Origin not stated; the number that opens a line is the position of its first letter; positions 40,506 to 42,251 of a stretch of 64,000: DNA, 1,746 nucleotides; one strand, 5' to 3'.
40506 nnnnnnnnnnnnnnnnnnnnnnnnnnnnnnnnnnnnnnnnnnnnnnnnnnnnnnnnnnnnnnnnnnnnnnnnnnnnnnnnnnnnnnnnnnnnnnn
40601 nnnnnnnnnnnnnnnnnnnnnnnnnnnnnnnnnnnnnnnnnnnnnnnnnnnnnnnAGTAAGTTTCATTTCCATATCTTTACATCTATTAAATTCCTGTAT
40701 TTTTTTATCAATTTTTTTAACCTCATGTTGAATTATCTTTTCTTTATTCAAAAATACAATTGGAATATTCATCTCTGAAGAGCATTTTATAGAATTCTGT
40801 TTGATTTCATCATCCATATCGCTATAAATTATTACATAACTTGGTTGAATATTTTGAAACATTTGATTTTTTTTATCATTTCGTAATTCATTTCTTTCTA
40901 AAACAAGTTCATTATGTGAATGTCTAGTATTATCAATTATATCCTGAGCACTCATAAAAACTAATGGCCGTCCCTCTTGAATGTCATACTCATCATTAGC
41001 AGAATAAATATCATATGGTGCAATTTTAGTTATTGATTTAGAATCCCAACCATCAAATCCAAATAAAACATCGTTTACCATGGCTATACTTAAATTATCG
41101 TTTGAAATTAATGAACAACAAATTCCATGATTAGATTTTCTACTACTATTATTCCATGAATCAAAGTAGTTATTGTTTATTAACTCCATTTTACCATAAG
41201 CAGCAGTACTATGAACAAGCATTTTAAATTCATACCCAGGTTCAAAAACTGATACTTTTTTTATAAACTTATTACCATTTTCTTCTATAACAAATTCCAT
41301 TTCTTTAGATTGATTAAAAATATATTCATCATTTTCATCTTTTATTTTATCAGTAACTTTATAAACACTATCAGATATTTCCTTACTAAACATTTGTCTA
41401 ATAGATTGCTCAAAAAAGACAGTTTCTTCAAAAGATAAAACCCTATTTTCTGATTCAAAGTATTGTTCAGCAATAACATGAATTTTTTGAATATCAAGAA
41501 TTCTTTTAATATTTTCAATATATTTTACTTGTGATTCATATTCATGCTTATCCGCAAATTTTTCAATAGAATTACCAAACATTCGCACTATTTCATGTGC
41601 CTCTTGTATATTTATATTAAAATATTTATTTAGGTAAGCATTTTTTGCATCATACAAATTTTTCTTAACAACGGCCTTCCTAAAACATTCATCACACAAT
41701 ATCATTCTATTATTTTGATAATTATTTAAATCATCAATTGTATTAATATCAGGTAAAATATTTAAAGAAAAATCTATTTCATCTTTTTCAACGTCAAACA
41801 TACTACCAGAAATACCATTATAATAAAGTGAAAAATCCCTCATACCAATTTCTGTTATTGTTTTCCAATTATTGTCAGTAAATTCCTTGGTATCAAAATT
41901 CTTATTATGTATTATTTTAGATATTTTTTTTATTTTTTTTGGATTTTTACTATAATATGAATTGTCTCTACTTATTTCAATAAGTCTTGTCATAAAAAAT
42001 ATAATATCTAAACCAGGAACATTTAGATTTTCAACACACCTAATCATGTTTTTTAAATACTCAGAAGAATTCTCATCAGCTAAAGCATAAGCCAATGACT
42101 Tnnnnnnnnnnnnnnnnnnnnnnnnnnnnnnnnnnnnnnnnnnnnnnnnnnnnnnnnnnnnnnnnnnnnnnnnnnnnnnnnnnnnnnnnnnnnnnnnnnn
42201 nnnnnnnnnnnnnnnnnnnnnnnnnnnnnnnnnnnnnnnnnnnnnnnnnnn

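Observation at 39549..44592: Orphan operon: 31-codon ORF, 249-aa protein and 1369-aa protein ending in an HD hydrolase module (best candidate for an undescribed system)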

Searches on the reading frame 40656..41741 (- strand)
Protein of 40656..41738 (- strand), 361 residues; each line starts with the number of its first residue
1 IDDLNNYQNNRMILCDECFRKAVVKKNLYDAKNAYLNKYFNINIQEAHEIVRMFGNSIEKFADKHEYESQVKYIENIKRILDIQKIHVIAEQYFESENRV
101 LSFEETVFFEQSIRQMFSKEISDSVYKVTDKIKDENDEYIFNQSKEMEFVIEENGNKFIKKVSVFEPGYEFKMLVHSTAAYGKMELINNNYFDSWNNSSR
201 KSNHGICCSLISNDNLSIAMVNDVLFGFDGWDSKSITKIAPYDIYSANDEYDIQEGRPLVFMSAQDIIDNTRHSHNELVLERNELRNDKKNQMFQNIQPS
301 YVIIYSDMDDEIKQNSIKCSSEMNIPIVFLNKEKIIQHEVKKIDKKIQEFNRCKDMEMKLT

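Call 27: search_solved_structures(query=A3, max_evalue=10, show_alignments=3)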
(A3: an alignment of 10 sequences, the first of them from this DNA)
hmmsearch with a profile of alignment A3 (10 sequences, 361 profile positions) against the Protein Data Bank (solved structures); distinct sequences matched with E-value up to 10: 0.

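Call 36: search_protein_representatives(alignment_id=A3)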
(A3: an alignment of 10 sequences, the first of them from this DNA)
Query: 10 sequences, 361 profile positions. Proteins with E-value up to 0.001 (for the whole library): 1015; up to 1e-10: 834; up to 1e-30: 453. The best 150 are listed.
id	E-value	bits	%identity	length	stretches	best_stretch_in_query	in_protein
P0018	3.5e-160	549.6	-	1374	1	3-360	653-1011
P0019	4.1e-148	509.8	-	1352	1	1-361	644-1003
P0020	4.5e-147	506.4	-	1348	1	3-360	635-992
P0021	1.4e-146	504.8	-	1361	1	2-361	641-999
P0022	5.0e-143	493.1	-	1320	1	5-360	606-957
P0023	3.4e-136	470.6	-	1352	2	1-360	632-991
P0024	1.0e-133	462.4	-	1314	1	3-361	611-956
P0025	3.0e-133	460.9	-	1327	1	4-361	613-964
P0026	1.5e-132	458.6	-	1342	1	5-360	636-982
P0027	4.5e-132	457.1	-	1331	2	3-360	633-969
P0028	7.0e-131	453.1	-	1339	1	2-358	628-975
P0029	6.3e-128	443.4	-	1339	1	3-357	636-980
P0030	6.2e-125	433.6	-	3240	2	5-357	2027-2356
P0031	2.5e-121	421.7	-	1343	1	3-360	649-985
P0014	1.0e-111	390.1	-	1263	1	1-360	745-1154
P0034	3.7e-99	348.8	-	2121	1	2-357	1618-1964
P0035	5.4e-95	335.1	-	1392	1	4-357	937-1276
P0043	2.1e-88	313.4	-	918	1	1-360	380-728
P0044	3.6e-88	312.7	-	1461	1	5-358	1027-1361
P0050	1.5e-82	294.2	-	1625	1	3-358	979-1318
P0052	9.9e-82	291.4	-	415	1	50-358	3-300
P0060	6.2e-75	269.1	-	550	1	4-358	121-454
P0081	1.2e-63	232.0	-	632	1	2-356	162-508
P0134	2.6e-54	201.3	-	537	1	5-358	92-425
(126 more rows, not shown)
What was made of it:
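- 40659..41741 (-): Large protein aa 640-1000: the conserved core domain, a helical subdomain followed by an alpha/beta subdomain. It is the defining element of an undescribed family and has enzyme-like invariant polar residues. At least 1015 cluster representatives match at E<=1e-3 and 453 at E<=1e-30 (call 36).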

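Call 37: search_protein_families(library=pfam, proteins=[P0034, P0035, P0044, P0050, P0052, P0060, P0043, P0081, P0134], max_evalue=0.01)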
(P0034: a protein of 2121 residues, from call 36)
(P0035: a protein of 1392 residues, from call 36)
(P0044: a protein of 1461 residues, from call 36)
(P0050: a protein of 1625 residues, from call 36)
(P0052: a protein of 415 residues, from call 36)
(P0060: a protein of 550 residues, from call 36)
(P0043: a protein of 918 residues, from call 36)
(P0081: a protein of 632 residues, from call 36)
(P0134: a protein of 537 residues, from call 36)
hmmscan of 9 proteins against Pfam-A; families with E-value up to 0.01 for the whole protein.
P0034 (2121 aa): 0 families

P0035 (1392 aa): 0 families

P0044 (1461 aa): 0 families

P0050 (1625 aa): 0 families

P0052 (415 aa): 0 families

P0060 (550 aa): 0 families

P0043 (918 aa): 0 families

P0081 (632 aa): 0 families

P0134 (537 aa): 1 family
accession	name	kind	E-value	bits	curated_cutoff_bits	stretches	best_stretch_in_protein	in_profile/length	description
PF06810.17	Phage_scaffold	-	0.0036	17.7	35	1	404-506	46-149/170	Phage capsid assembly scaffolding protein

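Call 38: find_homologous_proteins(query=A3, max_evalue=0.00001)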
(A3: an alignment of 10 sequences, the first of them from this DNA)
Query A3 (10 sequences) (361 aa, profile of the alignment): 12 proteins with E <= 0.00001 among 6501 candidates.
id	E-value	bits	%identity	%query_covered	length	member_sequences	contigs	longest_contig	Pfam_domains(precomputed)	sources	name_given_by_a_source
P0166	8.7e-143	494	55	100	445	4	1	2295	-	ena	-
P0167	2.1e-90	322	60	65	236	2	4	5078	-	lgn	-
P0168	1.1e-76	277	34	95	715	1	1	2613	-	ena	-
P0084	1.1e-62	230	48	48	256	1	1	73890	-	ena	-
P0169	3.4e-61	226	43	55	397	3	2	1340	-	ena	-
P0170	3.3e-58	216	37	95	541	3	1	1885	-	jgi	-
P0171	2.2e-56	210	36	89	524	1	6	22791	-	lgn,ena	-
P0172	2.9e-48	183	36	87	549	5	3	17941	-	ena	-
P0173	6.3e-41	159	30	90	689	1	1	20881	-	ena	-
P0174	1.3e-35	141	44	42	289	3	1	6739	-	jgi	-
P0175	2.4e-30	124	30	76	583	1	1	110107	-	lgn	-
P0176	4.1e-10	58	33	41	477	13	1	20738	-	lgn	-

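Call 40: find_related_loci(query=A3, collection=genome_contigs, flank=8000)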
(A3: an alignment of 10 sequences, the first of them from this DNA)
Query A3 (361 aa) in genome_contigs; peptide patterns used: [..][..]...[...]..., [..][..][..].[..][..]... (x = any residue, [..] = any of these).
54 stretches matched a pattern; 37 encode a relative of the query (tblastn E <= 1e-3); 37 distinct loci.
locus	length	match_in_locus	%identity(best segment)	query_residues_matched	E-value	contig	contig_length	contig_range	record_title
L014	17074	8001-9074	61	1-358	3e-149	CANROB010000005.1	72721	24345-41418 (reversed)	MAG: uncultured Bacilli bacterium isolate Lapin-020__bin65 genome assembly, contig: Lapin-020__NODE_310_length_72721_cov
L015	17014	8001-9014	59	4-351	3e-134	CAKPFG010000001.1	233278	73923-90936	MAG: uncultured Bacilli bacterium isolate REFINED_METABAT215_TOP10_CONTIGS_1500_ASSEMBLY_K77_MERGED__Nepal_MoBio_Fiber-H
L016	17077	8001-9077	56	1-361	3e-133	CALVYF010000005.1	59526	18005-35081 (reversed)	MAG: uncultured Bacilli bacterium isolate BRZ_SL__bin34 genome assembly, contig: BRZ_SL__NODE_627_length_59526_cov_10.77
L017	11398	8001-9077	55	1-361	4e-132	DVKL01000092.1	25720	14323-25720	MAG TPA_asm: Candidatus Faecimonas intestinavium isolate USAMLcec2-12447 USAMLcec2__C149214_L25720_SRR5280393, whole gen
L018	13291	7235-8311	53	1-361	2e-130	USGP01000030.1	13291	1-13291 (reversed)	uncultured Tenericutes bacterium isolate UMGS1700 genome assembly, contig: NODE_2275_length_13291_cov_3.914098, whole ge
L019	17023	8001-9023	38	1-361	6e-81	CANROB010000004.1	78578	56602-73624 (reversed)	MAG: uncultured Bacilli bacterium isolate Lapin-020__bin65 genome assembly, contig: Lapin-020__NODE_257_length_78578_cov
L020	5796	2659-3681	39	1-361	5e-77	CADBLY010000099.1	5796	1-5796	MAG: uncultured Erysipelotrichaceae bacterium isolate RUG14093 genome assembly, contig: RUG14093_asm_99, whole genome sh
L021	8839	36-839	39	72-359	4e-62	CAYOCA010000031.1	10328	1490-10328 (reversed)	MAG TPA_asm: uncultured Muribaculaceae bacterium isolate SRP222994_co1_98 genome assembly, contig: NODE_13709_length_103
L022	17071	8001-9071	34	3-357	5e-59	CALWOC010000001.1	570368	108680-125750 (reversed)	MAG: uncultured Clostridia bacterium isolate BRZ_EH__bin69 genome assembly, contig: BRZ_EH__NODE_6_length_570368_cov_18.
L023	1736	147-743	47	161-359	7e-59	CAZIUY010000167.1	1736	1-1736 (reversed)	MAG TPA_asm: uncultured Muribaculaceae bacterium isolate SRP222994_co1_203 genome assembly, contig: NODE_109915_length_1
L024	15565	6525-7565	37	3-359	2e-68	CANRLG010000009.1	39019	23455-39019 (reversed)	MAG: uncultured Clostridia bacterium isolate Lapin-011__bin86 genome assembly, contig: Lapin-011__NODE_909_length_39019_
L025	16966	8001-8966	33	26-359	4e-54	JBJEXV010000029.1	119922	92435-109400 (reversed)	MAG: Candidatus Coprovivens sp. isolate PUUB64_bin.034 NODE_31_length_119922_cov_17.745735, whole genome shotgun sequenc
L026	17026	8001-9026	32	1-359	5e-48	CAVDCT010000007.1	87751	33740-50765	Roseburia sp. AF12-17LB isolate H07620-L1_cleanbin_000017 genome assembly, contig: Spades_H07620-L1_contig_172, whole ge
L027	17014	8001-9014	31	5-352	1e-46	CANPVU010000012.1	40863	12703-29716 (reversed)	MAG: uncultured Bacilli bacterium isolate Lapin-001__bin42 genome assembly, contig: Lapin-001__NODE_1230_length_40863_co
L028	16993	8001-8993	31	7-351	1e-45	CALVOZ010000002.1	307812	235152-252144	MAG: uncultured Bacilli bacterium isolate BRZ_CP__bin63 genome assembly, contig: BRZ_CP__NODE_21_length_307812_cov_35.11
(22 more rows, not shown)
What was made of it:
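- The family has expanded, with paralogues in one genome (call 40).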

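Call 52: predict_structure(alignment_id=A6)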
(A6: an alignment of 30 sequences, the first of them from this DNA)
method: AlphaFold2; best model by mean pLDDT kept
length: 361 residues; sequences in the alignment: 30
mean_pLDDT: 92.0   pTM: 0.89
mean pLDDT of the five models: 92.0, 90.9, 90.6, 90.5, 90.1
residues with pLDDT >= 90: 274; 70-90: 77; 50-70: 9; < 50: 1
segments of 3 or more residues with pLDDT < 50: none
pLDDT, mean of each block of 10 residues (from residue 1): 89 96 98 98 97 96 95 97 97 89 93 97 96 93 92 82 93 96 86 91 86 93 95 94 88 83 97 91 89 82 97 94 96 94 90 76 46
secondary structure, 60 per line:
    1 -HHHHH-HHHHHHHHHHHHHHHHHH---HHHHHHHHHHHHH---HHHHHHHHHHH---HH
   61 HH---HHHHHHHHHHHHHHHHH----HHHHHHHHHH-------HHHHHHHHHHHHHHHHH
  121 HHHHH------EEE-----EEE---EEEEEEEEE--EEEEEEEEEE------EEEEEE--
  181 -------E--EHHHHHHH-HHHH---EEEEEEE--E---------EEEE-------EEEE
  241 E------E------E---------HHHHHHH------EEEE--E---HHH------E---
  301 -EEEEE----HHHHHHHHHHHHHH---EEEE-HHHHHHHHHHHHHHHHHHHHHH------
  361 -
elements in order: H2-6 H8-25 H29-41 H45-55 H59-62 H66-82 H87-96 H104-125 E132-134 E140-142 E146-154 E157-166 E173-178 H192-198 H200-203 E207-213 E226-229 E237-241 H265-271 E278-281 E302-306 H311-324 E328-331 H333-354
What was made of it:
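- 40659..41741 (-): The model has pLDDT 92 and pTM 0.89 (call 52).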

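Call 54: fold_search(model_id=the predicted structure, library=pdb)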
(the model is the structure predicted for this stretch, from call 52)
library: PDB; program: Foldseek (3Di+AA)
matches with E <= 10: 146; with E <= 0.001: 0
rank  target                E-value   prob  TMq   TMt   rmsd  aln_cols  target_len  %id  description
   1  9gts_1a               1.3e+00  0.02  0.07  0.14  16.8       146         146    5  Cryo-EM structure of a contractile injection system in Streptomyces coelicolor, the cap portion in extended state. (released 2025-06-18)
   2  6dnw_A                1.6e+00  0.02  0.09  0.11  14.9       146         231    9  Sequence Requirements of the Listeria innocua prophage attP site (released 2018-10-03)
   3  9m7c_A                1.7e+00  0.02  0.07  0.13  16.9       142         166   10  Cryo-EM structure of bacteriophage NF5 tail tube (released 2025-12-17)
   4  8g5k_B                1.7e+00  0.01  0.08  0.08  24.4       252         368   11  Cryo-EM structure of the Wedge Alignment Complex (VIII) of Human Mitochondrial DNA Polymerase Gamma (released 2024-01-10)
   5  3j31_P                2.0e+00  0.02  0.09  0.09  12.5       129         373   13  Life in the extremes: atomic structure of Sulfolobus Turreted Icosahedral Virus (released 2013-05-01)
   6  8xyv_A                2.4e+00  0.11  0.10  0.31  10.8        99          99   19  De novo designed protein 0705-5 (released 2024-10-02)
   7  5w5f_A                2.4e+00  0.01  0.07  0.12  14.4       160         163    6  Cryo-EM structure of the T4 tail tube (released 2017-08-16)
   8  4ind_A                2.5e+00  0.03  0.08  0.08  13.0       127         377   14  The Triple Jelly Roll Fold and Turret Assembly in an Archaeal Virus (released 2013-01-23)
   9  1s1q_A                2.6e+00  0.09  0.08  0.17  11.4        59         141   10  TSG101(UEV) domain in complex with Ubiquitin (released 2004-05-04)
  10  5iv5_BG               3.0e+00  0.01  0.06  0.10  16.4       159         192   11  Cryo-electron microscopy structure of the hexagonal pre-attachment T4 baseplate-tail tube complex (released 2016-05-18)
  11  7qep_C2               3.1e+00  0.28  0.09  0.26   1.1        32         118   19  Cryo-EM structure of the ribosome from Encephalitozoon cuniculi (released 2022-02-09)
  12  9gzv_B                3.3e+00  0.06  0.06  0.10  12.9        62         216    5  Crystal structure of human NUDT14 in complex with a potent inhibitor (MA-955-9) (released 2025-10-15)
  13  8ieb_A                3.3e+00  0.04  0.09  0.12  19.0       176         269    7  Cryo-EM structure of GPR156 of GPR156-miniGo-scFv16 complex (local refine) (released 2024-02-14)
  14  9bi4_D                3.3e+00  0.02  0.09  0.07  28.7       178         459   12  cryo EM structure of dsDNA bound Mre11-Rad50 complex (released 2025-01-15)
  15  9dey_A                3.5e+00  0.05  0.06  0.11  10.4        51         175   10  Human norovirus GII.4 Sydney protease (released 2025-02-19)
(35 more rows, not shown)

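Call 56: fold_search(model_id=the predicted structure, library=viral)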
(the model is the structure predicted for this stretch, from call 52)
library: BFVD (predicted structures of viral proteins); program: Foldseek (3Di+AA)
matches with E <= 10: 335; with E <= 0.001: 0
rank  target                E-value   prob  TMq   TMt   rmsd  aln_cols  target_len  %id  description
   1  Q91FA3                1.1e-01  0.54  0.23  0.37   8.7       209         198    9  Uncharacterized protein 422L [Invertebrate iridescent virus 6]
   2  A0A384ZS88            1.9e-01  0.04  0.07  0.12  14.7       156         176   11  Tail tube [Vibrio phage YC]
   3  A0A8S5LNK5            2.5e-01  0.04  0.07  0.11  15.9       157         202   13  Baseplate wedge protein [Siphoviridae sp. ctsf32]
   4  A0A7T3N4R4            3.5e-01  0.03  0.08  0.11  14.8       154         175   12  Putative tail tube protein [Campylobacter phage F358]
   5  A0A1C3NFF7            3.7e-01  0.03  0.07  0.13  15.9       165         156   10  (no name in the UniProt tables at hand)
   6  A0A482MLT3            6.2e-01  0.02  0.08  0.12  16.4       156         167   12  Tail tube protein [Burkholderia phage BcepSauron]
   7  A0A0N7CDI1            6.2e-01  0.01  0.08  0.10  17.5       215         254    9  Tail tube monomer [Salmonella phage 38]
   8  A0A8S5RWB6            6.6e-01  0.03  0.08  0.17  17.6       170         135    9  Uncharacterized protein [Siphoviridae sp. ctHip2]
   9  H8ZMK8                6.6e-01  0.02  0.07  0.11  15.9       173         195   10  Gp19 tail tube monomer protein [Synechococcus phage S-MbCM6]
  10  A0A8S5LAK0            7.0e-01  0.07  0.09  0.10  13.3       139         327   11  DNA directed RNA polymerase [Podoviridae sp. ctBev14]
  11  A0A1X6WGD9            7.0e-01  0.05  0.12  0.10  15.2       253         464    9  (no name in the UniProt tables at hand)
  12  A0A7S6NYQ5            7.0e-01  0.04  0.08  0.11  21.4       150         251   14  (no name in the UniProt tables at hand)
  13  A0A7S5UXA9            7.4e-01  0.02  0.07  0.11  15.1       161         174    7  (no name in the UniProt tables at hand)
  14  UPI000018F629         7.8e-01  0.02  0.07  0.12  15.7       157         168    8  (no name look-up for this kind of identifier)
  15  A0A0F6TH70            7.8e-01  0.02  0.07  0.12  17.1       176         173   11  Putative head proximal tip of tail tube protein [Sinorhizobium phage phiM9]
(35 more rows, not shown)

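Call 78: search_protein_families(library=pfam, alignment_id=A6, max_evalue=1)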
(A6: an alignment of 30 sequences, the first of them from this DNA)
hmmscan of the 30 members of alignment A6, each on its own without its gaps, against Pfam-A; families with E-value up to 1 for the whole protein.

A. member 1, seq(361 aa): 1 family
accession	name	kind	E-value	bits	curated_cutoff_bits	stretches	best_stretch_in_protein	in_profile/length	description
PF18182.6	mCpol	-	0.27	12.1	26.4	1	116-167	26-78/114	minimal CRISPR polymerase domain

B. families by the number of members that match (of 30 scanned): 32 families (the first 25 are shown)
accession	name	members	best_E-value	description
PF22676.1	GalA_N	2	0.015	Alpha-galactosidase, N-terminal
PF00416.27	Ribosomal_S13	1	0.0059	Ribosomal protein S13/S18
PF19174.5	DUF5856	1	0.0077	Family of unknown function (DUF5856)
PF10646.14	Germane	1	0.013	Sporulation and spore germination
PF09643.15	YopX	1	0.014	YopX protein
PF09895.14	DUF2122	1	0.015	RecB-family nuclease (DUF2122)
PF11376.13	DUF3179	1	0.017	Protein of unknown function (DUF3179)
PF00004.35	AAA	1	0.02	ATPase family associated with various cellular activities (AAA)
PF18931.5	DUF5680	1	0.03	Domain of unknown function (DUF5680)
PF23671.1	HTH_70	1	0.031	HTH 3-helical bundle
PF16901.10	DAO_C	1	0.031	C-terminal domain of alpha-glycerophosphate oxidase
PF02192.22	PI3K_p85B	1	0.034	PI3-kinase family, p85-binding domain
PF15059.11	Speriolin_C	1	0.035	Speriolin C-terminus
PF01555.25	N6_N4_Mtase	1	0.049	DNA methylase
PF17202.10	sCache_3_3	1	0.052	Single cache domain 3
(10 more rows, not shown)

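Call 79: search_solved_structures(query=A6, max_evalue=10, show_alignments=2)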
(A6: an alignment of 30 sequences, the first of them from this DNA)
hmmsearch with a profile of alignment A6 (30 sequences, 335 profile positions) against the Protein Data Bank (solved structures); distinct sequences matched with E-value up to 10: 1.
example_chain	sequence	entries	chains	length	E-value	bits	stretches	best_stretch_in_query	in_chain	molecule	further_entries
1dbp_A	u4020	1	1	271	1.1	11.7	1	253-314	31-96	D-RIBOSE-BINDING PROTEIN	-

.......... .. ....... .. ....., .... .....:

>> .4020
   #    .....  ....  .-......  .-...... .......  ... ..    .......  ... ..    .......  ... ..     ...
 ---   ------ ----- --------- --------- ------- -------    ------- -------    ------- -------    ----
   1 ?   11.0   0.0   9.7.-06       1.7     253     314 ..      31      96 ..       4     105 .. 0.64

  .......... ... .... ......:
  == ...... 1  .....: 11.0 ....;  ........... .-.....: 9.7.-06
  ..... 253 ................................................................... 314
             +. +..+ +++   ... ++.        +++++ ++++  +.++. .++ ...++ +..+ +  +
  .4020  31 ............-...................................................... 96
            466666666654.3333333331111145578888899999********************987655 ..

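Call 86: find_related_loci(query=A6, collection=viral_contigs, flank=8000)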
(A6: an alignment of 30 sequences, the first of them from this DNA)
Query A6 (361 aa) in viral_contigs; peptide patterns used: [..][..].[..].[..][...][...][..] (x = any residue, [..] = any of these).
47 stretches matched a pattern, but none encodes a relative of the query by tblastn (E <= 1e-3).

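Call 87: search_dna_similar(query=window:40656-41738:-, collection=phages, mode=protein, max_evalue=0.001)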
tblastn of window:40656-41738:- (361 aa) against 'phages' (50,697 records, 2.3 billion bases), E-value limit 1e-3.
No match.

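Call 88: search_dna_similar(query=window:40656-41738:-, collection=plasmids, mode=protein, max_evalue=0.001)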
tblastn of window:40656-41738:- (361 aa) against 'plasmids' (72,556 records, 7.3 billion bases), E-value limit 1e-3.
No match.
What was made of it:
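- There are no phage or plasmid copies (calls 86-88).
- Tried and rejected: No relatives were found (calls 86-88).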

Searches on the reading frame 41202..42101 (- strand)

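Call 13: search_protein_families(library=pfam, proteins=[window:41202-42101:-], max_evalue=10)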
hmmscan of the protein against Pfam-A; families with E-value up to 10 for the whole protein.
window:41202-42101:- (300 aa): 3 families
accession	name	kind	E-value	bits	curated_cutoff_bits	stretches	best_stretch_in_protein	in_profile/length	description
PF09674.15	DUF2400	-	0.34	11.4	25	1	165-282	34-142/225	Protein of unknown function (DUF2400)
PF21391.3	tyr_de_CO2_C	-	1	9.7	27.2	1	93-182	5-91/141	Tyrosine decarboxylase, C-terminal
PF18182.6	mCpol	-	1.8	9.4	26.4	1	236-286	26-77/114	minimal CRISPR polymerase domain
